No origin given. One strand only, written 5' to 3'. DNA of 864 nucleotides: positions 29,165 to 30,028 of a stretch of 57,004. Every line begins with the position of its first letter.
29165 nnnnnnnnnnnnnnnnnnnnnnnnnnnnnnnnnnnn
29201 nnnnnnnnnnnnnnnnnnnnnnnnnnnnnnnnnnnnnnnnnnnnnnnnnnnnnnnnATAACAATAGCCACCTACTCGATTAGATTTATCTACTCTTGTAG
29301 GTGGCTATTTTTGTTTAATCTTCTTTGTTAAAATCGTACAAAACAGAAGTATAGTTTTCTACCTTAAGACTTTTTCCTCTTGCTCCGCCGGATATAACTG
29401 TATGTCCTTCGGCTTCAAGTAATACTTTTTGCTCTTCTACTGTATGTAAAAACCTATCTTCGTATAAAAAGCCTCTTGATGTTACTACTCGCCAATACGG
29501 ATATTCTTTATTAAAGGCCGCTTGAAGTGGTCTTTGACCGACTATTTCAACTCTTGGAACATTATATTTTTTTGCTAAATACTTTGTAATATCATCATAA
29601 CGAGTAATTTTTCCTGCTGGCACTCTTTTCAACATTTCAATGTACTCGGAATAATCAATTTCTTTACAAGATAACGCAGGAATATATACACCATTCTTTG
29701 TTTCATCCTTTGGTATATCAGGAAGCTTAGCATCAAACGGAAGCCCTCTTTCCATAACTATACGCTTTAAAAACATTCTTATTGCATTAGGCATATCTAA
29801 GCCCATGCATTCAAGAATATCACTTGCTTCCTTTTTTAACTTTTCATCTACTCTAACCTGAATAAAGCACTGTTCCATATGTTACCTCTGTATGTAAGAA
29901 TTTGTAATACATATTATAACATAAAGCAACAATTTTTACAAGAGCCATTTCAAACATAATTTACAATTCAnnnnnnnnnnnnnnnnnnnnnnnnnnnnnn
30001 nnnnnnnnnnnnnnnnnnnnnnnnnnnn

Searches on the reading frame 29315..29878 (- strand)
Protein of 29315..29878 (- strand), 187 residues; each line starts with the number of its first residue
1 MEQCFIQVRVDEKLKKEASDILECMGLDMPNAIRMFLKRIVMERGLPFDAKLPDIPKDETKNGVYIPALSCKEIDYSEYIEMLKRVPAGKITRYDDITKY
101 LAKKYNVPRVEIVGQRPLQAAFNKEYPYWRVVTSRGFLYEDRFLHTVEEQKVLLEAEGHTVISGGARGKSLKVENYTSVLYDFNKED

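Call 9: search_protein_families(library=pfam, proteins=[window:29315-29878:-], max_evalue=0.01)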
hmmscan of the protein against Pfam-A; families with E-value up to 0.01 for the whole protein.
window:29315-29878:- (187 aa): 2 families
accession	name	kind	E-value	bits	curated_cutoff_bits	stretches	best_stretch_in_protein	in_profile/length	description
PF04221.18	RelB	-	1.7e-13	50.7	22.4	1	5-54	3-52/82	RelB antitoxin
PF01035.26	DNA_binding_1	-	2e-07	31.2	27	1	80-158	7-80/81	6-O-methylguanine DNA methyltransferase, DNA binding domain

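Call 95: search_protein_families(library=ncbifam, proteins=[window:29315-29878:-], max_evalue=0.001)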
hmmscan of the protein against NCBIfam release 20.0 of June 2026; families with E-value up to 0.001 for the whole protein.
window:29315-29878:- (187 aa): 3 families
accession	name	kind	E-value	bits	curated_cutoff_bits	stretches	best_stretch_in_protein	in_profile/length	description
TIGR02384.1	RelB_DinJ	subfamily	3.1e-18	65.8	45.65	1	2-59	2-57/85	type II toxin-antitoxin system RelB/DinJ family antitoxin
NF050811.1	RelB_ParD_antitoxin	subfamily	1.6e-09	37.9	60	1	8-51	1-44/83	type II toxin-antitoxin system RelB/ParD family antitoxin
NF008412.0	PRK11235.1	equivalog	1e-06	28.9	96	1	6-51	4-49/80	type II toxin-antitoxin system RelB/DinJ family antitoxin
